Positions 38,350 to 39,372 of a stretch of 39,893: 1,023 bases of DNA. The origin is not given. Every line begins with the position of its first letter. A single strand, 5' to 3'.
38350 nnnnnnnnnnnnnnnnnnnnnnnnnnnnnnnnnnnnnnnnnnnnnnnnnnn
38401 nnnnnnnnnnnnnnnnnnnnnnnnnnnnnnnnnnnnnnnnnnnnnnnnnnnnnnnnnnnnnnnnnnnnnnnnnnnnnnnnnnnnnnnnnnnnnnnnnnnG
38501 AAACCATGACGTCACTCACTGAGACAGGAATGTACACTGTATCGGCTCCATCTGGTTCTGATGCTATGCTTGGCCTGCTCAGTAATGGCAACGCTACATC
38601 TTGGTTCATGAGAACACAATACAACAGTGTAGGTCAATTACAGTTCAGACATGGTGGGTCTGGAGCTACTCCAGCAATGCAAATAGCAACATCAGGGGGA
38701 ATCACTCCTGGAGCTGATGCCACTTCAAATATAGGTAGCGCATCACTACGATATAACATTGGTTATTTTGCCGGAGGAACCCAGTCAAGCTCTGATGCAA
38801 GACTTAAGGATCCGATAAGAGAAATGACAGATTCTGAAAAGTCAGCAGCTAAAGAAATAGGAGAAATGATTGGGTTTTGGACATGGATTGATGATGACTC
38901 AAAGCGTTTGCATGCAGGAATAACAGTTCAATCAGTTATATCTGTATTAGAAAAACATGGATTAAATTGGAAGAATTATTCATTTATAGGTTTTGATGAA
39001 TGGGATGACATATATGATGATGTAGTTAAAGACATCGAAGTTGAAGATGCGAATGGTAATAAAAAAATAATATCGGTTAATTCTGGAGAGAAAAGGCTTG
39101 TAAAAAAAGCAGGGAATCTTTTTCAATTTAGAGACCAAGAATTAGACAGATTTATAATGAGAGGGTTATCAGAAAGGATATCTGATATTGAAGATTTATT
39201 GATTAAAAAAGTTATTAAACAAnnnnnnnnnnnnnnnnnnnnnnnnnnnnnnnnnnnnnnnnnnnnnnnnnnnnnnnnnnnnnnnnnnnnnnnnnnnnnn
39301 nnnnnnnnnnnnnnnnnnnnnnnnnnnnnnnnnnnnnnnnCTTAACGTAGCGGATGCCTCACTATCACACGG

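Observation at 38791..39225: Tailspike C-terminal ~145 aa look like an autoproteolytic intramolecular chaperone module, on a mosaic tailspike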

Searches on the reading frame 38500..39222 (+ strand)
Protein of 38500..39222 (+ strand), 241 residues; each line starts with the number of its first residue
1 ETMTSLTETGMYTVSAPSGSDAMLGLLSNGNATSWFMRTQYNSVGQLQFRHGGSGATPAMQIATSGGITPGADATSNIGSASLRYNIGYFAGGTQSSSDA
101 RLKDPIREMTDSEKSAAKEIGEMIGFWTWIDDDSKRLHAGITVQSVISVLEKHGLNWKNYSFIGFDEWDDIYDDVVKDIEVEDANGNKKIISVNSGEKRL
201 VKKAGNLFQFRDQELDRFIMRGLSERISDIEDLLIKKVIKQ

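Call 7: search_solved_structures(query=window:38500-39222:+, max_evalue=1, show_alignments=5)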
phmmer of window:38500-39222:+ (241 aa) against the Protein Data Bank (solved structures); distinct sequences matched with E-value up to 1: 8.
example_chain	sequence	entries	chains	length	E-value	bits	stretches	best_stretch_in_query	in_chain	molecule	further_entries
4uw8_A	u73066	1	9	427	2.1e-26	96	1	21-234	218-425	L-SHAPED TAIL FIBER PROTEIN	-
7y5s_A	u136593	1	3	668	2.4e-24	89.3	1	65-232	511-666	phage tail fiber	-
9vvr_A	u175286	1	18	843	1.6e-10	44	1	56-192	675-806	Tail spike protein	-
6eu4_A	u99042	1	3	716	8.9e-10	41.6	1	67-173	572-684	Tail spike protein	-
3gud_A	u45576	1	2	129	3.7e-05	26.5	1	126-177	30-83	Neck appendage protein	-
2jkf_A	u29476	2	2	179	0.074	15.7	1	164-201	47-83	PROFILIN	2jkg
5vwe_A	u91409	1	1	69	0.68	12.6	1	121-180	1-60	FACT complex subunit SSRP1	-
5hca_C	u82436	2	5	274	0.97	12.1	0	151-200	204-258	Calreticulin,Calreticulin | Calreticulin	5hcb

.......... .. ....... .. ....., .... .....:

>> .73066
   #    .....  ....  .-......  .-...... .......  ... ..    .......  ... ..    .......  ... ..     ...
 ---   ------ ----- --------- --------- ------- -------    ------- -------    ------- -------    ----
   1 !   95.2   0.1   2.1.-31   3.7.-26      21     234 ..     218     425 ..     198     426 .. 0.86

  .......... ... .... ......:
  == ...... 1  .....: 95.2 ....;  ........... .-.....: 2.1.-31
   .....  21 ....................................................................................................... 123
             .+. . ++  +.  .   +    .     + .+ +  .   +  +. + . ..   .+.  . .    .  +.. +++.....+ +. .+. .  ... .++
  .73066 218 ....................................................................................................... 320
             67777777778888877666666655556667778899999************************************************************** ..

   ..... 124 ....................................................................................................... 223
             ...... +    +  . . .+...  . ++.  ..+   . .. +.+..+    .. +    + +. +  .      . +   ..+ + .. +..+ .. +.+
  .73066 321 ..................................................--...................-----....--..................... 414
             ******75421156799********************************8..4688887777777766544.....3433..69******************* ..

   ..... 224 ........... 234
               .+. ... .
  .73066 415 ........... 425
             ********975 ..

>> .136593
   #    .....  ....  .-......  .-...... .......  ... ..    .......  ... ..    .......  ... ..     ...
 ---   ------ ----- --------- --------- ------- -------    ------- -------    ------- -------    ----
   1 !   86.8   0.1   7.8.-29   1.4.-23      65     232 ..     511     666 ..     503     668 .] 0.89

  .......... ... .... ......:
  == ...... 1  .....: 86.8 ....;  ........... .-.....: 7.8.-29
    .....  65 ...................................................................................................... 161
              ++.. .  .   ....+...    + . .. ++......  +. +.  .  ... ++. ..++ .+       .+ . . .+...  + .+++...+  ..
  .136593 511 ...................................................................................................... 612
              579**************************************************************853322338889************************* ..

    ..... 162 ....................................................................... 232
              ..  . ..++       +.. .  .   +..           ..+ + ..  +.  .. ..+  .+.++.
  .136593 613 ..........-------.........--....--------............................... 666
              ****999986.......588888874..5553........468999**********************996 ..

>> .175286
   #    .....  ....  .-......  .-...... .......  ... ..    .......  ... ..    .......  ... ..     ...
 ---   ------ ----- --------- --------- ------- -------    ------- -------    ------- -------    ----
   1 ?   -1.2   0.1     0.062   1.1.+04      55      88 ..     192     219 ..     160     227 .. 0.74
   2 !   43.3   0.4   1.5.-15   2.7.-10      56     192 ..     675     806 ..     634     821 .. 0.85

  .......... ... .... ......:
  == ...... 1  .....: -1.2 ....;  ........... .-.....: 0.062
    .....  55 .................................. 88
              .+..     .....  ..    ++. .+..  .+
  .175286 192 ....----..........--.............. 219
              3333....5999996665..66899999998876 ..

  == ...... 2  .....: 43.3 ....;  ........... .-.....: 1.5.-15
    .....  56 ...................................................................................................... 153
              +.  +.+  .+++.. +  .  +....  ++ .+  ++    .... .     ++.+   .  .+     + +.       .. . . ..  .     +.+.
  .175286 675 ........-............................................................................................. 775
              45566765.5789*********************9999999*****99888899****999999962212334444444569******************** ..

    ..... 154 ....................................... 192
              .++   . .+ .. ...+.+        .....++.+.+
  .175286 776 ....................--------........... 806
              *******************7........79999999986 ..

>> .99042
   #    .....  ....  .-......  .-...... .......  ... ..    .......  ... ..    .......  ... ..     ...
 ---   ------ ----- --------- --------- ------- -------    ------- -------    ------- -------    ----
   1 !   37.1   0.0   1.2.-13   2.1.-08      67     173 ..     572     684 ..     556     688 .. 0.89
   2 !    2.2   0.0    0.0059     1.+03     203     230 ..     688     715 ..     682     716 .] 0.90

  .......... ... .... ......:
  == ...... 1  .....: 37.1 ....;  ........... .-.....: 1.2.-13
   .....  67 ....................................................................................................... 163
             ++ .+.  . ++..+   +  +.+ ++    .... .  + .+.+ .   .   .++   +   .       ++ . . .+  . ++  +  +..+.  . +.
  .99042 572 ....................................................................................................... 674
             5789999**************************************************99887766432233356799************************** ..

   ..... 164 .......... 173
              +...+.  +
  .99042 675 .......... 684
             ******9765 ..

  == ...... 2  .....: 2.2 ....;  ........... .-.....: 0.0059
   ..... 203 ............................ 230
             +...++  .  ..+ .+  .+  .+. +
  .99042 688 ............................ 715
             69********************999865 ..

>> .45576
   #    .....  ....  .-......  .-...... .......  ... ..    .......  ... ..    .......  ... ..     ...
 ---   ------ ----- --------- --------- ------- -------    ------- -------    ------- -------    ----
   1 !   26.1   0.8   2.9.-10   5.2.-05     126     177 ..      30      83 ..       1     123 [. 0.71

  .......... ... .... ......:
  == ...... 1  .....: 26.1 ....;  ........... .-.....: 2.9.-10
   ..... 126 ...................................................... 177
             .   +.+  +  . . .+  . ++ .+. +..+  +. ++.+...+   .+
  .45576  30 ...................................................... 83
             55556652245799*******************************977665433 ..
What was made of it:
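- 38560..38790 (+): Distal stalk, residues 585-661; it stays on the mature spike and is homologous to T5 pb1 residues 1187-1263. Ungapped phmmer alignment to 4uw8 (call 7).
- Checked: The conserved Asp637 and Arg648 lie at nt 38716-38751, and homology to T5 pb1 starts at residue 585 (nt 38560) (call 7).
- PDB E 2e-26 (call 7).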

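Call 37: search_protein_representatives(protein=window:38560-39222:+)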
Query: 221 residues. Proteins with E-value up to 0.001 (for the whole library): 4598; up to 1e-10: 1458; up to 1e-30: 16. The best 150 are listed.
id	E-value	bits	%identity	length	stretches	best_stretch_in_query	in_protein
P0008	4.0e-94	330.5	67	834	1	1-215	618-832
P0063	3.6e-58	213.0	62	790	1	44-213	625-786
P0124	2.5e-56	207.0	58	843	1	22-214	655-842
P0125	1.9e-52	194.3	58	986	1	44-212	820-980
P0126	2.3e-52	194.1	58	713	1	43-211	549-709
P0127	8.4e-52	192.2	58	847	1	45-213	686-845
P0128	8.9e-52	192.1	55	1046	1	36-214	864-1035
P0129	3.9e-49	183.5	56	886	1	46-211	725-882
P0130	1.2e-39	152.4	44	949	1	35-220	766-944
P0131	2.5e-36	141.6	45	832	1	5-208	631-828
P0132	2.0e-35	138.7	43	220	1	45-214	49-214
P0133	4.6e-35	137.5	46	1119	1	48-214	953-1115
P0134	1.0e-33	133.1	45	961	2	12-154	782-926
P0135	5.8e-33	130.6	43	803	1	38-211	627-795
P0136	1.6e-32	129.2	45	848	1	47-214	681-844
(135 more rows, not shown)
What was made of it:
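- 1458 representatives at E <= 1e-10 (call 37).
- Tried and rejected: The exhaustive representative search was needed to see the family (call 37).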

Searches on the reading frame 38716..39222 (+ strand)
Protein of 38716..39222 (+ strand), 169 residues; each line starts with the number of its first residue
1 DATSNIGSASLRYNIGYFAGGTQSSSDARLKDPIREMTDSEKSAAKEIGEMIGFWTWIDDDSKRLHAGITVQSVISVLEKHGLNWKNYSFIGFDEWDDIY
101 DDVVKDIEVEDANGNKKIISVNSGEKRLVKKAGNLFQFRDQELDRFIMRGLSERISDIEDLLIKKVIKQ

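Call 3: search_protein_families(library=pfam, proteins=[window:38791-39222:+], max_evalue=1)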
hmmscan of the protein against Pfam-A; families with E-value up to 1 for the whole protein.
window:38791-39222:+ (144 aa): 1 family
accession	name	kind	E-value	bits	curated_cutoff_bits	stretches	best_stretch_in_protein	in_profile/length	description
PF13884.11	Peptidase_S74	-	7.7e-10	39.4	22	1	1-58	1-58/58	Chaperone of endosialidase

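Call 16: search_dna_similar(query=window:38791-39222:+, collection=phages, mode=protein, max_rows=40)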
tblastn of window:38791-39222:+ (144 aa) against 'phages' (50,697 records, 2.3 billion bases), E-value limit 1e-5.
Records with a match: 373; places in all: 379; records where one place covers at least 80% of the query: 349.
Best place of each record, by identity: <60% 373.
By first word of the organism name: Klebsiella 252; Escherichia 67; Vectrevirus 10; Kayfunavirus 6; Acinetobacter 4; Pseudomonas 4; Justusliebigvirus 3; Raoultella 3; Aeromonas 3; Stenotrophomonas 3; and 12 more.
By host as written in the record: Klebsiella pneumoniae 125; - 73; Escherichia coli 36; Klebsiella pneumoniae K23 7; Klebsiella quasipneumoniae K6 (ATCC 700603) 4; Escherichia coli UPEC 4; Pseudomonas syringae CC0094 4; Klebsiella variicola PS_misc5 3; and 83 more.
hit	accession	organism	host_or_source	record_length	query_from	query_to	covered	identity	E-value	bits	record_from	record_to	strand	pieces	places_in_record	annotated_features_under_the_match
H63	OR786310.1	Escherichia phage ETEC-TG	Enterotoxigenic Escherichia coli ETEC-TG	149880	1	137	95%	56.9%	4e-45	162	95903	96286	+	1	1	hypothetical protein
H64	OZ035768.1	Sashavirus 536P12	-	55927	1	140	97%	55.0%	2e-45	163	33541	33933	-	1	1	record has no annotation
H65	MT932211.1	Escherichia phage VEcB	Escherichia coli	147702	1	137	95%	56.2%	6e-45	161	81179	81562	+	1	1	tail fiber protein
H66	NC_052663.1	Escherichia phage VEcB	Escherichia coli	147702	1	137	95%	56.2%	6e-45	161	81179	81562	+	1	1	tail fiber protein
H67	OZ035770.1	Justusliebigvirus alia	-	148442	1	137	95%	56.2%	6e-45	161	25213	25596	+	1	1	record has no annotation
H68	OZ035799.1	Justusliebigvirus alia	-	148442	1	137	95%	56.2%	6e-45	161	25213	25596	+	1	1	record has no annotation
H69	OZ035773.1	Justusliebigvirus VEcB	-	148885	1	137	95%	56.2%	6e-45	161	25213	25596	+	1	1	record has no annotation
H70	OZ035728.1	Phapecoctavirus 536P1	-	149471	1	137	95%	56.2%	6e-45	161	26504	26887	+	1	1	record has no annotation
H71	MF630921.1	Escherichia phage IMM-002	enterotoxigenic Escherichia coli ...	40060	1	134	93%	53.0%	2e-40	148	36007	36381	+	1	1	tail fiber protein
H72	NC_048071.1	Escherichia phage IMM-002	enterotoxigenic Escherichia coli ...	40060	1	134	93%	53.0%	2e-40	148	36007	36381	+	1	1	tail fiber protein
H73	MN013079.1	Klebsiella phage vB_KpnS_Call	Klebsiella pneumoniae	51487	1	137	95%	40.0%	3e-22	97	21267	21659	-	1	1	putative tail fiber protein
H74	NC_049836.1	Klebsiella phage vB_KpnS_Call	Klebsiella pneumoniae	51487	1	137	95%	40.0%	3e-22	97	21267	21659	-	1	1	tail fiber protein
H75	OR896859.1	Klebsiella phage StarXobjector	Klebsiella pneumoniae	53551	1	137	95%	40.0%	7e-22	96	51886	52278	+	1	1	tail fiber protein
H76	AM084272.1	Escherichia phage T5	-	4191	1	137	95%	40.0%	9e-22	95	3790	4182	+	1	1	ltf: L-shaped tail fibre protein precursor | ltf: L-shaped tail fibre protein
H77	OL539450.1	Klebsiella phage vB_KpnD_Opt-817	Klebsiella pneumonaie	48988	1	137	95%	40.0%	1e-21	95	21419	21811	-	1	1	tail fiber protein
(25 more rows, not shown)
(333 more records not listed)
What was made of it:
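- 38791..39222 (+): Intramolecular chaperone / Peptidase_S74 domain, residues 662-805 (16.6 kDa), predicted to be released after folding. 40% identity to the T5 pb1 C-terminus over 137 aa by tblastn (call 16).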

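Call 17: get_annotated_region(hit=H76, flank=4000)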
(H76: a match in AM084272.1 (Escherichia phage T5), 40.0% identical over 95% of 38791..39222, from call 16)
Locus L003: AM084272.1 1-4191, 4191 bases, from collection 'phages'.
description: Enterobacteria phage T5 ltf gene for L-shaped tail fibre protein, strain ATCC 11303-B5, clone 1737.
organism: Escherichia phage T5 (NCBI taxid 2695836)
taxonomy: Viruses; Duplodnaviria; Heunggongvirae; Uroviricota; Caudoviricetes; Demerecviridae; Markadamsvirinae; Tequintavirus; Tequintavirus T5
host: -; source: -; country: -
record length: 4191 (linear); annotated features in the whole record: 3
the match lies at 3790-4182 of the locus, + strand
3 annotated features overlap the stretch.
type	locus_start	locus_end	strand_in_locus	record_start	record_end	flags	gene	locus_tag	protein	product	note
CDS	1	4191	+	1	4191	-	ltf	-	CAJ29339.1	L-shaped tail fibre protein precursor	binds to the polymannose O-antigen accelerating adsorption of T5 phage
sig_peptide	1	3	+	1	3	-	ltf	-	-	-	-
mat_peptide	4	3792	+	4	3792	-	ltf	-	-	L-shaped tail fibre protein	-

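Call 29: find_homologous_proteins(query=window:38716-39222:+, max_evalue=0.00001)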
Query window:38716-39222:+ (169 aa): 3 proteins with E <= 0.00001 among 67 candidates.
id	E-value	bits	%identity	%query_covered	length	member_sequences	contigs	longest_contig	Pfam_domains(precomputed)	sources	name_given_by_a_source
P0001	1.7e-70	254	72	94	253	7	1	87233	PF13884.12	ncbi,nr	ncbi:TPA: tail fiber domain-containing protein [Escherichia coli]|nr:tail fiber domain-containing pr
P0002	1.6e-50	189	57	88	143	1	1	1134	PF13884.12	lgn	-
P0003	7.4e-27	112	68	48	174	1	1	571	PF13884.12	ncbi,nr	ncbi:hypothetical protein JDS60_24765, partial [Escherichia coli]|nr:hypothetical protein [Escherich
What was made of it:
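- Tried and rejected: Word-indexed homologue search with the 169-aa C-terminus gave only 3 hits (call 29).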

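Call 36: search_protein_families(library=phrogs, proteins=[window:38791-39222:+], max_evalue=0.001)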
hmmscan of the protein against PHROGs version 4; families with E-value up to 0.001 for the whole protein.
window:38791-39222:+ (144 aa): 11 families
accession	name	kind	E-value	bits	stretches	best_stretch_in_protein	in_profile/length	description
phrog_24369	-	tail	3.1e-23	82.3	1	1-137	1264-1394/1396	tail fiber protein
phrog_7121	-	tail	4.9e-22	78.8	1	1-137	797-920/927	tail fiber protein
phrog_24159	-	tail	1.7e-21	77.2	1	1-137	840-970/972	tail fiber protein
phrog_1171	-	tail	3.1e-21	76.5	1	1-135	806-946/954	tail spike protein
phrog_38424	-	unknown function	1.3e-20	74.6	1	1-134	340-485/488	-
phrog_14895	-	tail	1.3e-17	64.5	1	1-132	505-622/632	tail spike protein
phrog_19921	-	tail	1.8e-16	60.5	1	1-81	780-868/952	tail spike protein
phrog_23437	-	tail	4.7e-12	46.9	1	4-73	155-229/275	tail protein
phrog_15695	-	tail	1.8e-10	40.3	1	35-135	1164-1283/1284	tail fiber protein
phrog_17635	-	tail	5.2e-05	22.7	1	36-78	641-683/721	tail fiber protein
phrog_28871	-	unknown function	9.2e-05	21.4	0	38-75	880-918/946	-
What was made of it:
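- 38791..39222 (+): PHROG tail-fibre C-termini, E 1e-17 to 1e-23 (call 36).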
